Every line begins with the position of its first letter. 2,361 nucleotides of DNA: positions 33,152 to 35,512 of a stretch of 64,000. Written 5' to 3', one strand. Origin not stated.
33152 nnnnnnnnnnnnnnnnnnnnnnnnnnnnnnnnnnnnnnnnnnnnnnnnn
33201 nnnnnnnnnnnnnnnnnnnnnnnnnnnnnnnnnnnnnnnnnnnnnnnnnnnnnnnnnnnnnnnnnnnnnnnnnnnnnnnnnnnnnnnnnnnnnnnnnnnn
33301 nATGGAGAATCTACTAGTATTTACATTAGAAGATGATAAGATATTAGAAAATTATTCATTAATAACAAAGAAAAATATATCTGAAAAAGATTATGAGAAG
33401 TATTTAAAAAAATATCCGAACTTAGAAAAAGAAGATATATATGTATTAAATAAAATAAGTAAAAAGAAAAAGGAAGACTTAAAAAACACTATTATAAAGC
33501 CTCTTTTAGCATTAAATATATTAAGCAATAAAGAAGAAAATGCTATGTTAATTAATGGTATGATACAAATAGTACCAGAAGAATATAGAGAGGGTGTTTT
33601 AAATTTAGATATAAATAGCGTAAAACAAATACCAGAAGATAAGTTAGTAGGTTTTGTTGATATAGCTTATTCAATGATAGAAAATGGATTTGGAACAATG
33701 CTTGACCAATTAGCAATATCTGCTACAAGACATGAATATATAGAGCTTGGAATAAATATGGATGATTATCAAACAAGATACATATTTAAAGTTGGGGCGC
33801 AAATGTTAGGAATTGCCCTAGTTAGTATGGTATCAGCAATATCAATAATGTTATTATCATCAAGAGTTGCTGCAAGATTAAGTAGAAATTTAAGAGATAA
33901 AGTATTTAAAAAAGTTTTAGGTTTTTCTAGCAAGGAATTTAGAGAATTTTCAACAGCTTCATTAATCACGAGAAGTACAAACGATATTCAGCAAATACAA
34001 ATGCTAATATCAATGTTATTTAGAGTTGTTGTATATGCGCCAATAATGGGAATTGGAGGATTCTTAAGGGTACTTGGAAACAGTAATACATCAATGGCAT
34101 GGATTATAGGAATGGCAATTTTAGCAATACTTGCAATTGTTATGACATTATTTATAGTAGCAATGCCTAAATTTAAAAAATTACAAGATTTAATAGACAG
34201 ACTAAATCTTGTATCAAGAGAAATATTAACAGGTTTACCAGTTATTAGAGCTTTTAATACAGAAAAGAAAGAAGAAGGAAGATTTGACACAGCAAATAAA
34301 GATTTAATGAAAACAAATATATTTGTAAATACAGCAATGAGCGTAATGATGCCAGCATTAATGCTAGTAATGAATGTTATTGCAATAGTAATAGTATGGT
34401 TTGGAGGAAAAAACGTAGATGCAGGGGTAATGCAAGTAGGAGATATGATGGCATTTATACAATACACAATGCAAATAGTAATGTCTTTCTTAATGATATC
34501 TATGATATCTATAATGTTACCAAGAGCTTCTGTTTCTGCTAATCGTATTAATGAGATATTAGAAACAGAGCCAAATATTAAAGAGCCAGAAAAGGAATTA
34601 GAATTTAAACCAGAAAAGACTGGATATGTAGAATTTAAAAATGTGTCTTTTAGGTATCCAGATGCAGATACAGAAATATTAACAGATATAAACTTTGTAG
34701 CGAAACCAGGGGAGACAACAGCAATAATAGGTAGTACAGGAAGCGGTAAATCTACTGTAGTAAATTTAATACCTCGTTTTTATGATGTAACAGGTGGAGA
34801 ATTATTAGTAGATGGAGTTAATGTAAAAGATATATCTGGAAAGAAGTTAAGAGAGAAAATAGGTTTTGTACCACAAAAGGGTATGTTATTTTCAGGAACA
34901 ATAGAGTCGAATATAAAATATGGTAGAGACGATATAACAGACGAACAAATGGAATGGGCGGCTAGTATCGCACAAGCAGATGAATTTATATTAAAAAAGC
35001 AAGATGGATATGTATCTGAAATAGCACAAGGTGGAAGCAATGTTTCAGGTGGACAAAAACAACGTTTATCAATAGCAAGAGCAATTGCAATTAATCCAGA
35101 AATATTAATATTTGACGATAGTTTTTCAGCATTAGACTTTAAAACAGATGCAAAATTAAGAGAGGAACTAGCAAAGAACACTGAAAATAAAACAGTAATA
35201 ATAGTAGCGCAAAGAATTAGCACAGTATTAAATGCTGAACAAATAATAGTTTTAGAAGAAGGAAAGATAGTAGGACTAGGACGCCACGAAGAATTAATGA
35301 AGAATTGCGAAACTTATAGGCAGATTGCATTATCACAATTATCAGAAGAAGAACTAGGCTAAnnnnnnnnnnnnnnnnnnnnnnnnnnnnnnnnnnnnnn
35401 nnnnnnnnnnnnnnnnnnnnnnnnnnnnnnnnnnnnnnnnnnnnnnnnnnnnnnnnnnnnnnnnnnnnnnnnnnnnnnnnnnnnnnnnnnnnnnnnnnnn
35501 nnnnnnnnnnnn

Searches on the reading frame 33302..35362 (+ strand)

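Call 9: search_protein_families(library=pfam, proteins=[window:33302-35362:+], max_evalue=0.001)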
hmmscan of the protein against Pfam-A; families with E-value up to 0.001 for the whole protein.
window:33302-35362:+ (686 aa): 3 families
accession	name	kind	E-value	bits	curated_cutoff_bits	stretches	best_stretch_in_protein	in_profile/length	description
PF00664.28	ABC_membrane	-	8.7e-30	104.8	28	1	169-396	48-274/274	ABC transporter transmembrane region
PF00005.33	ABC_tran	-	5.7e-27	95.4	25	1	460-608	1-136/137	ABC transporter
PF02463.25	SMC_N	-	0.00023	21.1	40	0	472-650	26-210/220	RecF/RecN/SMC N terminal domain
